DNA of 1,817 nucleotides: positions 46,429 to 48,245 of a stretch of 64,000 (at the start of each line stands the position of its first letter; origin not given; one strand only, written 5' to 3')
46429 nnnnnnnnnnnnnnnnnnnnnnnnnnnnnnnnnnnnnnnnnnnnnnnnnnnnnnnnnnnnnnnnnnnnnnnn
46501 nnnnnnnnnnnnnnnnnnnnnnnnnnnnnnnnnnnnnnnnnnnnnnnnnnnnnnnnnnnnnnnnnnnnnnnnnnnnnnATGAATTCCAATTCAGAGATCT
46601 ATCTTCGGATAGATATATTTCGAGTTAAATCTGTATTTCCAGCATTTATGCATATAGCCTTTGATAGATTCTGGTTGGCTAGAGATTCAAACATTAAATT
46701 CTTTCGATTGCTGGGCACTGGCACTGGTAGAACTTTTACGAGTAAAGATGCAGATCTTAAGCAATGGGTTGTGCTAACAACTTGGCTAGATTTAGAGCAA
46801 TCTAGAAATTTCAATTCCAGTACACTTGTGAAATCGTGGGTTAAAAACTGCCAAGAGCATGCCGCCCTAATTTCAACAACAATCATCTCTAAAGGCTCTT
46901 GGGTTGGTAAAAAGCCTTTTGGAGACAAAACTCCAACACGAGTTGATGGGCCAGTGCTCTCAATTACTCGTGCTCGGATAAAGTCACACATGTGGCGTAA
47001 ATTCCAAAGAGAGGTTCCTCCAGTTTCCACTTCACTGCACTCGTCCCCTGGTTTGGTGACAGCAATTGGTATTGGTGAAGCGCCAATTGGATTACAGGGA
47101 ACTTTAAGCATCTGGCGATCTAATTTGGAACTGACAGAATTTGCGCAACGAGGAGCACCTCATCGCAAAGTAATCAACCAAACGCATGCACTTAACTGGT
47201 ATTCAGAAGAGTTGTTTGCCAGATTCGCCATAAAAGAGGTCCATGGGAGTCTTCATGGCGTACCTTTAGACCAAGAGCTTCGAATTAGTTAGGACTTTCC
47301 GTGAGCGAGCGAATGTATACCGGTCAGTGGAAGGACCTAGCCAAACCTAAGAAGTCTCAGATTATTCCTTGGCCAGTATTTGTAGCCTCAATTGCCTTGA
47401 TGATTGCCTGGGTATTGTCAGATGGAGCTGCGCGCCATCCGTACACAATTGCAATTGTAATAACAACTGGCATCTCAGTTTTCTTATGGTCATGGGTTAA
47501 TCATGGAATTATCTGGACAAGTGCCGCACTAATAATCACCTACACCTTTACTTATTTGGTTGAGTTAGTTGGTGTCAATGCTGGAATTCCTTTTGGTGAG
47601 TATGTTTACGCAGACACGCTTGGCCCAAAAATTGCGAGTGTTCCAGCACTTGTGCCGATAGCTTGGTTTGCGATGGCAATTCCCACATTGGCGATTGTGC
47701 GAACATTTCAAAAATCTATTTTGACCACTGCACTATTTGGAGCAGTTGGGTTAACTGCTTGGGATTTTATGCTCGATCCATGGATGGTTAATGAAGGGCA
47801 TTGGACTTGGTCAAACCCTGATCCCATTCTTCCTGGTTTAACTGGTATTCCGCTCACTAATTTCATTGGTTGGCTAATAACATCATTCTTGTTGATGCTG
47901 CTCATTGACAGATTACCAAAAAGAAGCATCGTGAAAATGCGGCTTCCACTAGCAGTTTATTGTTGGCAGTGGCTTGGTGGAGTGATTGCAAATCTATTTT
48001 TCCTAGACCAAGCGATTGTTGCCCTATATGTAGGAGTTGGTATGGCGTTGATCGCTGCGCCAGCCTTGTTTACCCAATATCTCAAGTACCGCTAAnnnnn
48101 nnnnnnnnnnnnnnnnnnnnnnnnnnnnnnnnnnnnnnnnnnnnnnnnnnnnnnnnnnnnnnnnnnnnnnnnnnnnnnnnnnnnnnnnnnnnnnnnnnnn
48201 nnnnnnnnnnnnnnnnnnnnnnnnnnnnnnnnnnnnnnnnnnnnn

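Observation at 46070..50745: Carotenoid psi-end modification module (crtA-like, cruF-like, GT2, crtD-like) predicting a hydroxylated and glycosylated carotenoid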

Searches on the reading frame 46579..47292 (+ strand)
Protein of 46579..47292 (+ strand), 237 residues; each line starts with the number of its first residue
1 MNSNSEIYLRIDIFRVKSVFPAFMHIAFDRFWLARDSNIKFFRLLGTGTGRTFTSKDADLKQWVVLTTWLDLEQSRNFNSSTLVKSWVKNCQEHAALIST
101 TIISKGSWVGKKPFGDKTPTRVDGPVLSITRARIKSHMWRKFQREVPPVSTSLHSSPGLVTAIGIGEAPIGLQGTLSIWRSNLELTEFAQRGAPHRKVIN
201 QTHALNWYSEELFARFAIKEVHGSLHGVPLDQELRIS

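Call 4: search_protein_families(library=pfam, proteins=[window:46579-47292:+], max_evalue=0.01)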
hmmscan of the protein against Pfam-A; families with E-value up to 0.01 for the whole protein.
window:46579-47292:+ (237 aa): 0 families

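Call 5: search_protein_families(library=ncbifam, proteins=[window:46579-47292:+], max_evalue=0.01)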
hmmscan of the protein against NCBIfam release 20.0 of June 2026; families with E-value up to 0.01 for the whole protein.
window:46579-47292:+ (237 aa): 1 family
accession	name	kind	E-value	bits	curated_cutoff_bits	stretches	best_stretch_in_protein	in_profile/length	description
NF045923.1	SpheroidMoxCrtARhod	equivalog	8.2e-46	156.2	300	1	13-227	8-225/226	spheroidene monooxygenase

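Call 14: find_related_loci(query=window:46579-47292:+, collection=genome_contigs, flank=8000)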
Query window:46579-47292:+ (237 aa) in genome_contigs; peptide patterns used: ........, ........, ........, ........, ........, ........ (x = any residue, [..] = any of these).
429 stretches matched a pattern; 384 encode a relative of the query (tblastn E <= 1e-3); the best 80 are kept; 80 distinct loci.
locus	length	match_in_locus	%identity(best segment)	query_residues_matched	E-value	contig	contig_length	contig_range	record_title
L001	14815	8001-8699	61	3-234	4e-91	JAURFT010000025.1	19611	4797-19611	MAG: Candidatus Nanopelagicales bacterium isolate SFB_3D_50_1 NODE_25_length_19611_cov_2.698526, whole genome shotgun se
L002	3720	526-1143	49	23-228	4e-61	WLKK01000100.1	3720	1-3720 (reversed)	MAG: Actinomycetota bacterium isolate UFOp-RH-15aug16-288 RH-15aug16-288-c100, whole genome shotgun sequence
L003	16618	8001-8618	48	23-228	3e-60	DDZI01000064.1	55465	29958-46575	MAG TPA_asm: Actinobacteria bacterium UBA3012 UBA3012_contig_1887, whole genome shotgun sequence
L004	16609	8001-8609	52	19-225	6e-60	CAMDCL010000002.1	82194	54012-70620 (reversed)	MAG: Bifidobacterium breve isolate MiE-14oct19-209 genome assembly, contig: MiE-14oct19-C254, whole genome shotgun seque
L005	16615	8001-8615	50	17-225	6e-60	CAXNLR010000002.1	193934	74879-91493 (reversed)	MAG: Candidatus Planktophila sp. isolate ME-04may21-LR-025 genome assembly, contig: ME-04may21-LR-C373, whole genome sho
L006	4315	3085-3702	48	23-228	4e-60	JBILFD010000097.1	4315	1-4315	MAG: Candidatus Nanopelagicaceae bacterium isolate ME2016-07-29_3300044622_group7_bin60 Rohwer_bin345_scaffold_37361_c1,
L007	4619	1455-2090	50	13-226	5e-60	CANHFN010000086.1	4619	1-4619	MAG: Actinobacteria bacterium isolate RE-20apr16-158 genome assembly, contig: RE-20APR16-C44211, whole genome shotgun se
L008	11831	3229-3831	52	22-226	4e-60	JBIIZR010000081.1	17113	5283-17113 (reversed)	MAG: Candidatus Planktophila sp. isolate ME2006-06-22D9_3300042569_group2_bin163 Rohwer_bin275_scaffold_1836_c1, whole g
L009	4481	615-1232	48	23-228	8e-60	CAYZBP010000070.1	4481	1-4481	MAG TPA_asm: uncultured Bifidobacterium sp. isolate binchicken_co175_326 genome assembly, contig: NODE_38039_length_4481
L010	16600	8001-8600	51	22-225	1e-59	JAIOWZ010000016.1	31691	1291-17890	MAG: Candidatus Planktophila sp. isolate Tobar2m-G3 Tobar2m-C1141, whole genome shotgun sequence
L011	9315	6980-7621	49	17-234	2e-59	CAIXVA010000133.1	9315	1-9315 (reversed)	MAG: uncultured actinobacterium isolate Ki3-D1_bin-1209 genome assembly, contig: bin-1209:133/238, whole genome shotgun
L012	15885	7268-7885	49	23-228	4e-59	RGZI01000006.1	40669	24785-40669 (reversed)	MAG: Actinomycetota bacterium isolate WBA_3_178 contig_100_5, whole genome shotgun sequence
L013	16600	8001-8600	51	22-225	2e-59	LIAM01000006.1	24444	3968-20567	MAG: Actinobacteria bacterium BACL15 MAG-120619-bin91 contig00102.0_to_1_1_120619-bin91, whole genome shotgun sequence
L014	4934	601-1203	51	22-226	5e-59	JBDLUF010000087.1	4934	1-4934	MAG: Actinomycetota bacterium isolate littlewindriver_2019_sw_WHONDRS-S19S_0009_A_bin.10 scaffold_0005688, whole genome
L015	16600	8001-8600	50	22-225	4e-59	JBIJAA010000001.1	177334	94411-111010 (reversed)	MAG: Candidatus Planktophila sp. isolate ME2006-06-29D9_3300042301_group2_bin69 Rohwer_bin276_scaffold_10_c1, whole geno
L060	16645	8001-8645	45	8-224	9e-52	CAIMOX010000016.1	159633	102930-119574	MAG: uncultured actinobacterium isolate AM-lipid-02-D1_bin-0979 genome assembly, contig: bin-0979:16/54, whole genome sh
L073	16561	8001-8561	48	38-225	3e-50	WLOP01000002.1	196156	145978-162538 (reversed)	MAG: Actinomycetota bacterium isolate UFOp-RH-23may17-590 RH-23may17-590-c2, whole genome shotgun sequence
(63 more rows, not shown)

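Call 38: search_protein_families(library=ncbifam, proteins=[L073:7108-7902:+, L060:7207-7995:+, L015:7567-7956:+], max_evalue=0.00001)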
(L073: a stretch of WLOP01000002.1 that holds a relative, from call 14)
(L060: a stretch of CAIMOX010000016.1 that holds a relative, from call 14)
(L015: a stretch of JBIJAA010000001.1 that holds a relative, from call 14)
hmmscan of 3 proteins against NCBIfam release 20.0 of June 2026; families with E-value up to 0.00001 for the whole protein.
L073:7108-7902:+ (264 aa): 20 families
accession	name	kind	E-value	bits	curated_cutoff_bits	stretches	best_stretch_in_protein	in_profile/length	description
NF011457.0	PRK14875.1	equivalog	4.1e-33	114.9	307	1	10-259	128-366/372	acetoin dehydrogenase dihydrolipoyllysine-residue acetyltransferase subunit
NF051488.1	bifunc_PcaDC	exception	1.1e-24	87.3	390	1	13-112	11-109/375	bifunctional 3-oxoadipate enol-lactonase/4-carboxymuconolactone decarboxylase PcaDC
TIGR02427.1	protocat_pcaD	equivalog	7.8e-21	74.6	255.85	1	14-110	13-108/251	3-oxoadipate enol-lactonase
TIGR01738.1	bioH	equivalog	3.5e-20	72.7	206.95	1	15-114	5-98/245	pimeloyl-ACP methyl ester esterase BioH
NF050089.1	i_nPHAscl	equivalog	1.1e-19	70.5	300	1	14-116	18-119/288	intracellular short-chain-length polyhydroxyalkanoate depolymerase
TIGR03695.1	menH_SHCHC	equivalog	2.4e-18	66.5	208.55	1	15-110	3-100/252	2-succinyl-6-hydroxy-2,4-cyclohexadiene-1-carboxylate synthase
TIGR03056.1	bchO_mg_che_rel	equivalog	7.7e-17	61.2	172.55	1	10-115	24-129/278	alpha/beta fold hydrolase BchO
NF045632.1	hydroxlase_HsaD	equivalog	1.8e-15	56.6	400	1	10-243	30-270/290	4,5:9,10-diseco-3-hydroxy-5,9,17-trioxoandrosta-1(10),2-diene-4-oate hydrolase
TIGR03611.1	RutD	equivalog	1.1e-13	51.2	238.5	1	13-110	12-109/258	pyrimidine utilization protein D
NF008340.0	PRK11126.1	equivalog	3.5e-13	49.4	261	1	6-103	6-100/255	2-succinyl-6-hydroxy-2,4-cyclohexadiene-1-carboxylate synthase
TIGR03343.1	biphenyl_bphD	equivalog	6.5e-12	45.2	462.15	1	13-250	29-269/282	2-hydroxy-6-oxo-6-phenylhexa-2,4-dienoate hydrolase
NF051487.1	bifunc_PcaCD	exception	2.3e-10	40.1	430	1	10-254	168-404/413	bifunctional 4-carboxymuconolactone decarboxylase/3-oxoadipate enol-lactonase PcaCD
NF007674.0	PRK10349.1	equivalog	2.3e-09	37.3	449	1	11-114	13-107/256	pimeloyl-ACP methyl ester esterase BioH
NF007954.0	PRK10673.1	equivalog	1.2e-08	34.6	399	1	17-112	19-112/255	esterase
NF052614.1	AB_fold_OlsI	equivalog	1.9e-08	34.2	385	0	83-117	91-125/272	ornithine lipid biosynthesis O-acyltransferase OlsI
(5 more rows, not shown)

L060:7207-7995:+ (262 aa): 24 families
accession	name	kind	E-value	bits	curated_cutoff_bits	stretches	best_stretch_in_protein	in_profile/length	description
NF011457.0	PRK14875.1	equivalog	5.3e-32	111.2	307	1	6-115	126-234/372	acetoin dehydrogenase dihydrolipoyllysine-residue acetyltransferase subunit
NF051488.1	bifunc_PcaDC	exception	3.3e-26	92.3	390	1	10-257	8-248/375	bifunctional 3-oxoadipate enol-lactonase/4-carboxymuconolactone decarboxylase PcaDC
TIGR02427.1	protocat_pcaD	equivalog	1.5e-20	73.7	255.85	1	11-108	11-108/251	3-oxoadipate enol-lactonase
NF050089.1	i_nPHAscl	equivalog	2.8e-20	72.6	300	1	5-115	11-120/288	intracellular short-chain-length polyhydroxyalkanoate depolymerase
TIGR01738.1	bioH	equivalog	7.2e-20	71.6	206.95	1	12-113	3-99/245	pimeloyl-ACP methyl ester esterase BioH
TIGR03056.1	bchO_mg_che_rel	equivalog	3.9e-18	65.4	172.55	1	8-147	22-160/278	alpha/beta fold hydrolase BchO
TIGR03695.1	menH_SHCHC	equivalog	1.5e-17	63.9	208.55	1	13-107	3-99/252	2-succinyl-6-hydroxy-2,4-cyclohexadiene-1-carboxylate synthase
NF045632.1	hydroxlase_HsaD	equivalog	8.5e-14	51.2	400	1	7-116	29-141/290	4,5:9,10-diseco-3-hydroxy-5,9,17-trioxoandrosta-1(10),2-diene-4-oate hydrolase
TIGR03611.1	RutD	equivalog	1.2e-11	44.5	238.5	1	3-109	4-110/258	pyrimidine utilization protein D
NF008340.0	PRK11126.1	equivalog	3.8e-11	42.7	261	1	11-99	12-98/255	2-succinyl-6-hydroxy-2,4-cyclohexadiene-1-carboxylate synthase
NF051487.1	bifunc_PcaCD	exception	4.4e-11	42.5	430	1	11-251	171-403/413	bifunctional 4-carboxymuconolactone decarboxylase/3-oxoadipate enol-lactonase PcaCD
TIGR01250.1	pro_imino_pep_2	subfamily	2.6e-10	40.4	167.65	1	4-108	15-125/288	proline iminopeptidase-family hydrolase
NF007674.0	PRK10349.1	equivalog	5.6e-10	39.3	449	1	1-112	1-107/256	pimeloyl-ACP methyl ester esterase BioH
NF007954.0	PRK10673.1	equivalog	1.6e-08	34.2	399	1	11-110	15-112/255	esterase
NF004514.1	PRK05855.1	equivalog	1.6e-08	33.6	455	1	11-58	21-68/578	SDR family oxidoreductase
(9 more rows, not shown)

L015:7567-7956:+ (129 aa): 0 families

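Call 39: search_protein_families(library=pfam, proteins=[L073:7108-7902:+, L060:7207-7995:+, L015:7567-7956:+, L001:5669-6778:-, L001:6703-7857:-, L001:4632-5081:-], max_evalue=0.00001)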
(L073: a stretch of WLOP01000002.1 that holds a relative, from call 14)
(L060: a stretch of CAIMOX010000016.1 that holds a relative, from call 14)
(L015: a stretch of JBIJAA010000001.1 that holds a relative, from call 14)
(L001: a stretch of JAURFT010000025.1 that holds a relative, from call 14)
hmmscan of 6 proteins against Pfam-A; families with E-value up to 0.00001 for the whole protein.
L073:7108-7902:+ (264 aa): 4 families
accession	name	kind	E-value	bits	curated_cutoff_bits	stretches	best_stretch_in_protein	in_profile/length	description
PF12697.13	Abhydrolase_6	-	2.2e-23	84.5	26.3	1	17-254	1-215/217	Alpha/beta hydrolase family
PF00561.26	Abhydrolase_1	-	2.4e-21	77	25.8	1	16-250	2-245/245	alpha/beta hydrolase fold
PF12146.15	Hydrolase_4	-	1.2e-09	38.2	27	1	15-141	5-136/239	Serine aminopeptidase, S33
PF00975.26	Thioesterase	-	4e-06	27.7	26.4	1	17-100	3-85/226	Thioesterase domain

L060:7207-7995:+ (262 aa): 4 families
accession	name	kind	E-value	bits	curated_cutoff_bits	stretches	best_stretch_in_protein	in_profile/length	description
PF00561.26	Abhydrolase_1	-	4.9e-24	85.8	25.8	1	14-247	2-244/245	alpha/beta hydrolase fold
PF12697.13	Abhydrolase_6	-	1.3e-21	78.7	26.3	1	15-253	1-216/217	Alpha/beta hydrolase family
PF12146.15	Hydrolase_4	-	2.7e-08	33.9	27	1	15-139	7-132/239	Serine aminopeptidase, S33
PF00975.26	Thioesterase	-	2.7e-06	28.2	26.4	1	14-144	2-125/226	Thioesterase domain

L015:7567-7956:+ (129 aa): 1 family
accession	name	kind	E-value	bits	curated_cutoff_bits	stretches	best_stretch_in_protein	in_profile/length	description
PF00903.31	Glyoxalase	-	5.5e-16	59.5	20.6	1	4-122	2-120/121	Glyoxalase/Bleomycin resistance protein/Dioxygenase superfamily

L001:5669-6778:- (369 aa): 1 family
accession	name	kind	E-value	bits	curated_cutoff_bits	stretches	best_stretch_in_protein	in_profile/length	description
PF01380.27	SIS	-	2.7e-29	102.1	25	2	63-187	5-129/131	SIS domain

L001:6703-7857:- (384 aa): 2 families
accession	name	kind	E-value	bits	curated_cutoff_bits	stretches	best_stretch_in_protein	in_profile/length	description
PF01979.26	Amidohydro_1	-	9.5e-13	48.5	25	1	51-380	2-344/345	Amidohydrolase family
PF07969.17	Amidohydro_3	-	5.5e-07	29.8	29.7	1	324-381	405-471/472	Amidohydrolase family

L001:4632-5081:- (149 aa): 1 family
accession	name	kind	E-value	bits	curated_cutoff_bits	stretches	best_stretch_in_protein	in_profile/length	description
PF02082.26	Rrf2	-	2.4e-32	112.3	30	1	5-132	3-131/132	Iron-dependent Transcriptional regulator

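Call 41: search_solved_structures(query=window:46579-47292:+, max_evalue=1, show_alignments=1)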
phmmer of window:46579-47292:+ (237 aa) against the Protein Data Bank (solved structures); distinct sequences matched with E-value up to 1: 0.

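Call 52: search_protein_representatives(protein=window:46579-47292:+)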
Query: 237 residues. Proteins with E-value up to 0.001 (for the whole library): 797; up to 1e-10: 462; up to 1e-30: 62. The best 150 are listed.
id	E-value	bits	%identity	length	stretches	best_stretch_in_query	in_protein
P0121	8.5e-85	300.2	62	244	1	4-232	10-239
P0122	1.1e-51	191.8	44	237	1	22-232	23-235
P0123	2.9e-49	183.9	48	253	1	8-228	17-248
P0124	1.8e-47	178.1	46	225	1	19-225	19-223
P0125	4.8e-47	176.7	44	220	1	14-224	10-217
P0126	5.1e-47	176.6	41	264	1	10-232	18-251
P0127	3.9e-46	173.7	41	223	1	10-228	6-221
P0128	6.3e-46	173.0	43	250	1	14-227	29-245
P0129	9.1e-46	172.5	48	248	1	28-229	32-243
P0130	1.0e-45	172.3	47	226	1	21-225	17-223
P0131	2.8e-45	170.9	41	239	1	17-227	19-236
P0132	3.9e-44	167.2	41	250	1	11-232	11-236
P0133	1.1e-43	165.7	40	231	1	18-228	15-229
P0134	1.6e-43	165.1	42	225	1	18-228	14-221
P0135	8.6e-43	162.8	40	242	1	17-227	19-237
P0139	4.0e-42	160.6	38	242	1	18-228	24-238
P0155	4.8e-36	140.7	35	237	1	26-229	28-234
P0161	5.5e-34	133.9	34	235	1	10-228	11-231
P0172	9.3e-32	126.6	34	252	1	12-227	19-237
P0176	2.0e-31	125.6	36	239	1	22-228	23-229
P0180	4.3e-31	124.5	32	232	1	9-231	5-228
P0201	1.9e-28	115.8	31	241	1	21-231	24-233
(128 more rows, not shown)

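Call 54: list_cluster_members(proteins=[P0122, P0126, P0139, P0155, P0172, P0176, P0201, P0127, P0180, P0161])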
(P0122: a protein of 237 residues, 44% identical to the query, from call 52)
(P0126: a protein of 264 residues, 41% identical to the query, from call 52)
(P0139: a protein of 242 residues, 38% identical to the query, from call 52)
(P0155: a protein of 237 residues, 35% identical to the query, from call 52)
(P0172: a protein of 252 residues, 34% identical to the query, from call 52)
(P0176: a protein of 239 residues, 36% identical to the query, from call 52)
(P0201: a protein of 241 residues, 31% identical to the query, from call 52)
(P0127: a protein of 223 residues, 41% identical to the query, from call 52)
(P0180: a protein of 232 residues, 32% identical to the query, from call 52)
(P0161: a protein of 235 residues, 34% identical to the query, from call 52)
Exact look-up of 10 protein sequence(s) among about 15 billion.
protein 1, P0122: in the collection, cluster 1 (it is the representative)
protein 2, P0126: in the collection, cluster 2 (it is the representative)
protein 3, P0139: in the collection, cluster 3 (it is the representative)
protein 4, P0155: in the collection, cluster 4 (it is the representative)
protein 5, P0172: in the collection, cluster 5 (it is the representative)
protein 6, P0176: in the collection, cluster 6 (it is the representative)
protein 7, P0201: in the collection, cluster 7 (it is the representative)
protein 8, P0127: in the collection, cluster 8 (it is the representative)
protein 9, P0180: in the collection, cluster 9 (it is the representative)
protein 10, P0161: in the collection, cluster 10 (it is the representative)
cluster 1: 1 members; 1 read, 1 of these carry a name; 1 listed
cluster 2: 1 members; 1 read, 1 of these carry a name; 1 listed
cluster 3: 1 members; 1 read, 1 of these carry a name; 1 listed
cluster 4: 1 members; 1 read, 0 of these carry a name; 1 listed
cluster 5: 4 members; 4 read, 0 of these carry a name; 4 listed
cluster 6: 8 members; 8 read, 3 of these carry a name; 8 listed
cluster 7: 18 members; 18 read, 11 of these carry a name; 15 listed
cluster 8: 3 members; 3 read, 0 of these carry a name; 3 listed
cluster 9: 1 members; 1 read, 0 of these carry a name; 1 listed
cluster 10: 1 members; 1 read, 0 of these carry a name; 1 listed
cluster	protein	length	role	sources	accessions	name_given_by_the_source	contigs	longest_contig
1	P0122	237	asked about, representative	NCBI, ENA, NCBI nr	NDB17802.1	MAG: monooxygenase [Actinobacteria bacterium] | monooxygenase [Actinomycetota bacterium]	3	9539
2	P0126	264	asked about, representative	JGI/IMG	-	hypothetical protein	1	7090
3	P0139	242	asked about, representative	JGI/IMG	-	hypothetical protein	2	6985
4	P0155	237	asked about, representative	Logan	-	-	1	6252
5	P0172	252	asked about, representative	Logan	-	-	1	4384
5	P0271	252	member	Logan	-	-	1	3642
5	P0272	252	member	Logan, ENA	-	-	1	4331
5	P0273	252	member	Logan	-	-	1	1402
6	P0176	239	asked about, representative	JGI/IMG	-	hypothetical protein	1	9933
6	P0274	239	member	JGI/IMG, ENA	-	heme-degrading monooxygenase HmoA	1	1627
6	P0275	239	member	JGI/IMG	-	heme-degrading monooxygenase HmoA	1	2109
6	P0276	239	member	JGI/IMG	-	-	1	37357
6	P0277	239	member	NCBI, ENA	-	-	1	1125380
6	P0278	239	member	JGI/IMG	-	-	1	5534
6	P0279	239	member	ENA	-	-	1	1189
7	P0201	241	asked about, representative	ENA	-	-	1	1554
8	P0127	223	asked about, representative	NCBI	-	-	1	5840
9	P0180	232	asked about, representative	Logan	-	-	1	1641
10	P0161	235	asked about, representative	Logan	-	-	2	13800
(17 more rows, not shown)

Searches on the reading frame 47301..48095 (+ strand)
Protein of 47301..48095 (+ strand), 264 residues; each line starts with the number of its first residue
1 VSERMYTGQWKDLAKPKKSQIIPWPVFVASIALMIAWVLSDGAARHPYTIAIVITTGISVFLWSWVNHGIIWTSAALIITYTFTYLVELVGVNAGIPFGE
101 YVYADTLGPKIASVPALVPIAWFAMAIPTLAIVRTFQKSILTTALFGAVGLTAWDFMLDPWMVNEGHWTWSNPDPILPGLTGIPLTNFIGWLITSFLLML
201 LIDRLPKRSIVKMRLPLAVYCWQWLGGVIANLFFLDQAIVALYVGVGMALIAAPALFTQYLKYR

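Call 4: search_protein_families(library=pfam, proteins=[window:47301-48095:+], max_evalue=0.01)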
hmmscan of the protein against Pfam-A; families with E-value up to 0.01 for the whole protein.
window:47301-48095:+ (264 aa): 1 family
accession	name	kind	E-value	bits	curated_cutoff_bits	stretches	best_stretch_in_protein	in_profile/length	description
PF04240.17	Caroten_synth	-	1.9e-35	123.1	25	1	52-246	5-207/209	Carotenoid biosynthesis protein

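Call 5: search_protein_families(library=ncbifam, proteins=[window:47301-48095:+], max_evalue=0.01)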
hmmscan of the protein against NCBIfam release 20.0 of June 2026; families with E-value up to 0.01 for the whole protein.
window:47301-48095:+ (264 aa): 3 families
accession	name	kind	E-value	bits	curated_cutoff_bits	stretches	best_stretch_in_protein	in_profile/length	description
TIGR03460.1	crt_membr_arch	equivalog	2e-30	106.4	154.7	1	29-253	20-241/248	bisanhydrobacterioruberin hydratase CruF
NF045693.1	GCarotHydoxCruF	equivalog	5.9e-18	65.2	400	1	49-256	55-275/310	gamma-carotene 1'-hydroxylase CruF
NF041333.1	CruF_Halo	equivalog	8e-15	55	300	1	74-223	75-225/268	bisanhydrobacterioruberin hydratase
